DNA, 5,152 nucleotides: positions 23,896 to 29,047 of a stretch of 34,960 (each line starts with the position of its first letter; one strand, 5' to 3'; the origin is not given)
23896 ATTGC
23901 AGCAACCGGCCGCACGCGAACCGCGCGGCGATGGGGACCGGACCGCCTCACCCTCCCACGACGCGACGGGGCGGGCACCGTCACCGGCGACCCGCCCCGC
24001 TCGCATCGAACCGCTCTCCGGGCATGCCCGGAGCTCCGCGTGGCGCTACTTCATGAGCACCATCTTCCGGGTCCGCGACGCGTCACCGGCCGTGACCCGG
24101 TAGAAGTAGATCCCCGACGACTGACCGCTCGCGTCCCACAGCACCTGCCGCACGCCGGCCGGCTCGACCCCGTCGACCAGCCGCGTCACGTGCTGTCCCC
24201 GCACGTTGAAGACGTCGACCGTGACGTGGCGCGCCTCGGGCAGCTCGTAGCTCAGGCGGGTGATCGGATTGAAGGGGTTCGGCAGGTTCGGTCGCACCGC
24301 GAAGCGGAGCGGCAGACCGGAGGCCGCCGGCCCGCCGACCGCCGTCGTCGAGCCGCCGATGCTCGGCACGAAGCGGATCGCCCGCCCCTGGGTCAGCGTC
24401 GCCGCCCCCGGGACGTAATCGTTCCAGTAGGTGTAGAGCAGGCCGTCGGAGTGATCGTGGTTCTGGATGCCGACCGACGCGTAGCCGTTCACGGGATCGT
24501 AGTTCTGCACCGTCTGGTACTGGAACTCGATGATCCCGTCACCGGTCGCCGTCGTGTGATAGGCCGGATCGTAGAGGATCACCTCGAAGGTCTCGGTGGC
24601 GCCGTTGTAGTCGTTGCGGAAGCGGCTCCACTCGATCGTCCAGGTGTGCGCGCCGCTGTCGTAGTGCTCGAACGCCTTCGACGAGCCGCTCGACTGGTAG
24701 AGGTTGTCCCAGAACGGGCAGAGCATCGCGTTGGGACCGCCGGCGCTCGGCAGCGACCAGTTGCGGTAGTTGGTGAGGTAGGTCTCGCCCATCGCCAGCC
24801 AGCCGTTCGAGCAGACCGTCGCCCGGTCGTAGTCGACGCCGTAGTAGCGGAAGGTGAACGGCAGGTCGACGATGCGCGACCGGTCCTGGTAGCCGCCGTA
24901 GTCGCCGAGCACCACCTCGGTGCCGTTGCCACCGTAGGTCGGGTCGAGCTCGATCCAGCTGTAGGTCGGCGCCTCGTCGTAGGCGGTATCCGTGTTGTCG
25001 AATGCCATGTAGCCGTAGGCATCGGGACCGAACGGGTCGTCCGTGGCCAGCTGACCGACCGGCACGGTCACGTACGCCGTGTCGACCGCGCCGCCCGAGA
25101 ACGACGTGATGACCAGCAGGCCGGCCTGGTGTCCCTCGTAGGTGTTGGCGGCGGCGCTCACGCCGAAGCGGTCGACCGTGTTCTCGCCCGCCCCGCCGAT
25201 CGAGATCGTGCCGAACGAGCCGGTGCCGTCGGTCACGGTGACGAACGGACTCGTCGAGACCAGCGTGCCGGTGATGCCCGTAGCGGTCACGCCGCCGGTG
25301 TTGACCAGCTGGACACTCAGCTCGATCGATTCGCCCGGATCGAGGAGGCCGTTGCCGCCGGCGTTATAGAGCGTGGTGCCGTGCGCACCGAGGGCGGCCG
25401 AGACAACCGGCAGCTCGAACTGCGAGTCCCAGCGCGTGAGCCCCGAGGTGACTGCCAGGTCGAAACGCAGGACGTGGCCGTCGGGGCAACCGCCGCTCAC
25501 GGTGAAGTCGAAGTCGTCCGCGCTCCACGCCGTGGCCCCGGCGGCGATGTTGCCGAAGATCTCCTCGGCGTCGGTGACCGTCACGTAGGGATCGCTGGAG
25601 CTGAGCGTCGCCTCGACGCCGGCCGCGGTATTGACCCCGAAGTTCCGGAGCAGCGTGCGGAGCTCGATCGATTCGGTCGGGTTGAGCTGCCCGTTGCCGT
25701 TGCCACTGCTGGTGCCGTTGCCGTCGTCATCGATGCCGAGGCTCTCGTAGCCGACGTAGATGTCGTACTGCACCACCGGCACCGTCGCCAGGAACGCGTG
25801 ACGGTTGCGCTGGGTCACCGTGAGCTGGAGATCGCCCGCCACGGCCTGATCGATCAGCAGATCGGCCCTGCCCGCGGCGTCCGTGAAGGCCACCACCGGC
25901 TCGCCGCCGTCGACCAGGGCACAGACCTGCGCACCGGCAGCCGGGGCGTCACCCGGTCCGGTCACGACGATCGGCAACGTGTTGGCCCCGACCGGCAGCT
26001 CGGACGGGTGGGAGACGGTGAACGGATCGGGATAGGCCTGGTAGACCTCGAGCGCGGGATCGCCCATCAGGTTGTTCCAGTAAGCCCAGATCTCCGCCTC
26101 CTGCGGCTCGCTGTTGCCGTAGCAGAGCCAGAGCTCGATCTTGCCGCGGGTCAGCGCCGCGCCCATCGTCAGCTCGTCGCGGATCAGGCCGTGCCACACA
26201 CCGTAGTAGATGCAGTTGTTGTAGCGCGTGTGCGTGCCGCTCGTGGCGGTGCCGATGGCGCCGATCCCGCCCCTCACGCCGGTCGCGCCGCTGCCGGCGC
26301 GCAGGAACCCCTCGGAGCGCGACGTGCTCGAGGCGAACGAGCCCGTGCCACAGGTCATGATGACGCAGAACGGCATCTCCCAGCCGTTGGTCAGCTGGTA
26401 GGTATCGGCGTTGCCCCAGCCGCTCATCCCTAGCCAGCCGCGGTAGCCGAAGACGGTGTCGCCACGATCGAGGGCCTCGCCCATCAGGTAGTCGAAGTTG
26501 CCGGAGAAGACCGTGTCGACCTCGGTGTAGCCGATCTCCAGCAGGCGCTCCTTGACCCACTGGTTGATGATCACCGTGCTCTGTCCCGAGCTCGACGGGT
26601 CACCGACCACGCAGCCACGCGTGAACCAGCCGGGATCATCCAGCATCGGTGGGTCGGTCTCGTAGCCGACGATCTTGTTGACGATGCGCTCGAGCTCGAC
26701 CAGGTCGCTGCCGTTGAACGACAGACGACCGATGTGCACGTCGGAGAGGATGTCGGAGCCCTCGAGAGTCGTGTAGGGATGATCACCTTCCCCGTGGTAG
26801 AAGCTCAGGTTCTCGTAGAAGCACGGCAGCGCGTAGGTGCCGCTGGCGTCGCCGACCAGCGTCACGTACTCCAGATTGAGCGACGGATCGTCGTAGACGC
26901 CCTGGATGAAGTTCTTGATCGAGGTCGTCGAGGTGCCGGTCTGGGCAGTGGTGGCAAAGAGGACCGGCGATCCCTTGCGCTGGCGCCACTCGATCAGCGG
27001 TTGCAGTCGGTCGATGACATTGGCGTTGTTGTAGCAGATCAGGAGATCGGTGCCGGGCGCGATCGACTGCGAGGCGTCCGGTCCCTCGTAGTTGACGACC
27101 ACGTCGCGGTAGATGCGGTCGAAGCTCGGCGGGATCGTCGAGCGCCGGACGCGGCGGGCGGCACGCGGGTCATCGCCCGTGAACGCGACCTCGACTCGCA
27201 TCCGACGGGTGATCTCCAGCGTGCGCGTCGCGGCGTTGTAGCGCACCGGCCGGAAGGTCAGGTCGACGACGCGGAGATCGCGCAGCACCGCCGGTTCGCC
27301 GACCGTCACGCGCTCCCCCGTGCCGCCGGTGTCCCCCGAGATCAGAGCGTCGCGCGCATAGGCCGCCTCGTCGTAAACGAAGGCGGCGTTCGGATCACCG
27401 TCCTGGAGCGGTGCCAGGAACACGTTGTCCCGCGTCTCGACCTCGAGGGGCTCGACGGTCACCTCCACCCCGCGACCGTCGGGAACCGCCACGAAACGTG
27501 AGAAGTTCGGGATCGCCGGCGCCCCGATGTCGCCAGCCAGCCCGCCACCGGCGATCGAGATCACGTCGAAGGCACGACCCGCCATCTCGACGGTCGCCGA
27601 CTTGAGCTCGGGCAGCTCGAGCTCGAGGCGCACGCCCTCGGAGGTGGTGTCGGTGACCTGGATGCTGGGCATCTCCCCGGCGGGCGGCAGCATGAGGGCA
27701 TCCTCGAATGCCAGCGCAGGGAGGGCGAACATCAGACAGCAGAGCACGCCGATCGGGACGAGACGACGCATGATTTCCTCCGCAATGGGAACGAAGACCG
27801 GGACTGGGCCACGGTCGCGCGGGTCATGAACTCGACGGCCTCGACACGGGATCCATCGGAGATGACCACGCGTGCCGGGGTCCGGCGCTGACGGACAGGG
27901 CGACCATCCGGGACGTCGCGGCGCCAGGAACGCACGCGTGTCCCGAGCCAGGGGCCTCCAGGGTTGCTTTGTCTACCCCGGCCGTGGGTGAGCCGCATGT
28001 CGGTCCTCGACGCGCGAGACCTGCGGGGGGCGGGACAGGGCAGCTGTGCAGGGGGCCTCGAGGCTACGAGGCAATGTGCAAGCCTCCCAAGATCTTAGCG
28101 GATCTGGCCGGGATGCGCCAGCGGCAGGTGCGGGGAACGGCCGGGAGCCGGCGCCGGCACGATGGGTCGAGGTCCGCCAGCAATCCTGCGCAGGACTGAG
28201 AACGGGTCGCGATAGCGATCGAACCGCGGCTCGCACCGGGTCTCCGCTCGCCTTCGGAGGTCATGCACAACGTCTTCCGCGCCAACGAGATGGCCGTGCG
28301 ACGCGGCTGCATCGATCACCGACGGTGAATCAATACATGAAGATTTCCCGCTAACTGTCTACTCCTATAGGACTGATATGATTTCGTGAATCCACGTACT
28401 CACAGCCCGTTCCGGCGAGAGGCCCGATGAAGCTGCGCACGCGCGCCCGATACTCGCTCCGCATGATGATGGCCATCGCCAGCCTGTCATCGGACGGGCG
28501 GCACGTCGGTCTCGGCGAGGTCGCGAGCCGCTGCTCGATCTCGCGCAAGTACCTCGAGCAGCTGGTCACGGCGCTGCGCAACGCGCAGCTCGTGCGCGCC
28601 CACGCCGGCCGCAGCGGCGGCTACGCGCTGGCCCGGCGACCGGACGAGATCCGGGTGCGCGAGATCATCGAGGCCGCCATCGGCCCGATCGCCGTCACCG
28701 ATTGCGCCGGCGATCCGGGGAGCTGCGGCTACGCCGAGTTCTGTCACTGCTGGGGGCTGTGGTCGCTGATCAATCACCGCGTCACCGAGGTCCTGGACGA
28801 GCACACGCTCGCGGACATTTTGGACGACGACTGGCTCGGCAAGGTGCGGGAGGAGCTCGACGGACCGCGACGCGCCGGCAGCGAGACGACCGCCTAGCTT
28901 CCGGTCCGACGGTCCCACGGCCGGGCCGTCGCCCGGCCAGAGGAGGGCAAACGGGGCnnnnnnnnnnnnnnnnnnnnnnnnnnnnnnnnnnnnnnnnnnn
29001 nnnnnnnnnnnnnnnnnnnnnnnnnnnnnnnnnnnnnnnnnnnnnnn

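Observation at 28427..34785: Compact redox module: Rrf2 regulator, DsrM/HmcE-like cytochrome b, DsrK/HmcF-like Fe-S protein, HEAT protein, receiver and Cys-PAS kinase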

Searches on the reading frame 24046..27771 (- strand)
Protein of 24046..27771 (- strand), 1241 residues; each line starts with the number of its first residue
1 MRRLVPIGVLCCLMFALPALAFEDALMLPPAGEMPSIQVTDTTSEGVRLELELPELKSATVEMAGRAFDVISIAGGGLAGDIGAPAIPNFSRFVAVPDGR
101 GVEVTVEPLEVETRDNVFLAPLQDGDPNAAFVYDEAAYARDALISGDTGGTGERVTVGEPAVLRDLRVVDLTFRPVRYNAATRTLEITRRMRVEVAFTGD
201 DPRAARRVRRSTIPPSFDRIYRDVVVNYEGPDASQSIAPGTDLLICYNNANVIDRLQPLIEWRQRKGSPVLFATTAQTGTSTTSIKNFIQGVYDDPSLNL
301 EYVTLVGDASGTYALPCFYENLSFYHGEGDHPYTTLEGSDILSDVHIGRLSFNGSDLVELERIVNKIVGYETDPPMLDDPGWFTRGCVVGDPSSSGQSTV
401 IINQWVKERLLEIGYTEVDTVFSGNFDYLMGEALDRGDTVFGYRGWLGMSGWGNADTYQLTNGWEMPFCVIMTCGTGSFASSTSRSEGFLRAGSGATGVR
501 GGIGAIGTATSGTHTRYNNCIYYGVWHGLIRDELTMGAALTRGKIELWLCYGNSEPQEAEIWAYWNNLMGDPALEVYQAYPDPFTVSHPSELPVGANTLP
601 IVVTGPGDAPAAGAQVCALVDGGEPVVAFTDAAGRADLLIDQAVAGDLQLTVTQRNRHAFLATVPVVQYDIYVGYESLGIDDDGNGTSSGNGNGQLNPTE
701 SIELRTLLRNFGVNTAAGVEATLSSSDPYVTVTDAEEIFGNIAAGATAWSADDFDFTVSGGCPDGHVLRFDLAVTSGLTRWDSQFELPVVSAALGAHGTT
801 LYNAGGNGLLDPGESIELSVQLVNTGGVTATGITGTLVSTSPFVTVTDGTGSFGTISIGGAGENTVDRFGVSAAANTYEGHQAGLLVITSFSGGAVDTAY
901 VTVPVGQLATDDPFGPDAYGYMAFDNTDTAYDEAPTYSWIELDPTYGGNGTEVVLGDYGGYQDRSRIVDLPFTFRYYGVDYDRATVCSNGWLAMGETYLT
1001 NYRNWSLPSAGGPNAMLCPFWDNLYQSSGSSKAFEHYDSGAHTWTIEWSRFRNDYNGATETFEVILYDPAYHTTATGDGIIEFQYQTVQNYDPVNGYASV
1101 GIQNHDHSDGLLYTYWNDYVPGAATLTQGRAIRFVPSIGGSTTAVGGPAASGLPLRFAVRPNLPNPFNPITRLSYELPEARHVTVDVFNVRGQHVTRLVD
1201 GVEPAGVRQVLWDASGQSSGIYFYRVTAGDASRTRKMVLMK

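Call 29: search_protein_families(library=pfam, proteins=[window:24046-27771:-], max_evalue=0.0001)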
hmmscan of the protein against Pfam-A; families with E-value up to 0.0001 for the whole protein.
window:24046-27771:- (1241 aa): 3 families
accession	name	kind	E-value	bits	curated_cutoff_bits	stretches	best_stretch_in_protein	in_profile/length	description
PF01364.23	Peptidase_C25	-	4.2e-41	141.9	23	1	249-576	6-374/374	Peptidase family C25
PF08126.16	Propeptide_C25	-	1.4e-22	80.3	22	1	34-229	8-198/205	Propeptide_C25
PF18962.6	Por_Secre_tail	-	4.2e-06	27.4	27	1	1164-1238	3-74/75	Secretion system C-terminal sorting domain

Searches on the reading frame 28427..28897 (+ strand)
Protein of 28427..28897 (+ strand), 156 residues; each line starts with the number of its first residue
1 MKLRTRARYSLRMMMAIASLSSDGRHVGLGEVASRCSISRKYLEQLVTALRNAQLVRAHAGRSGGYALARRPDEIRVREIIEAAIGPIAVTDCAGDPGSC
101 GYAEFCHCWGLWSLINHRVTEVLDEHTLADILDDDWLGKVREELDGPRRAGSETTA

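Call 3: search_protein_families(library=pfam, proteins=[window:28427-28897:+], max_evalue=0.01)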
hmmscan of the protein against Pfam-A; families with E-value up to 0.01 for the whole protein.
window:28427-28897:+ (156 aa): 1 family
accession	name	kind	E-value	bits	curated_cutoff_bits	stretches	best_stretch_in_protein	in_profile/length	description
PF02082.26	Rrf2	-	6.5e-31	107.7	30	1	4-134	2-132/132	Iron-dependent Transcriptional regulator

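Call 4: search_protein_families(library=ncbifam, proteins=[window:28427-28897:+], max_evalue=0.01)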
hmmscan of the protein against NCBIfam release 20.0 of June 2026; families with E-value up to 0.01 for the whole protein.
window:28427-28897:+ (156 aa): 7 families
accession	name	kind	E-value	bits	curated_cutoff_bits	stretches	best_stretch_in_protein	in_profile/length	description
TIGR00738.1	rrf2_super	superfamily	4e-30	104.4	73.3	1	1-132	1-131/132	Rrf2 family transcriptional regulator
TIGR02010.1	IscR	equivalog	1.8e-27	95.8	207.55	1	1-134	1-132/135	Fe-S cluster assembly transcriptional regulator IscR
NF047409.1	Cys_reg_CymR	equivalog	8.4e-26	90.8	195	1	1-134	1-126/139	cysteine metabolism transcriptional regulator CymR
TIGR02944.1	suf_reg_Xantho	equivalog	6.7e-22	78.3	110.65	1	7-131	8-130/130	SUF system Fe-S cluster assembly regulator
NF008110.0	PRK10857.1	equivalog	2.5e-21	76.1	275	1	1-140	1-138/164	Fe-S cluster assembly transcriptional regulator IscR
NF008240.0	PRK11014.1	equivalog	1.9e-13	50.7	182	1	1-135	1-131/141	nitric oxide-sensing transcriptional repressor NsrR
NF008886.0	PRK11920.1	equivalog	1.3e-11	44.4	193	1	1-133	1-132/153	iron-responsive transcriptional regulator RirA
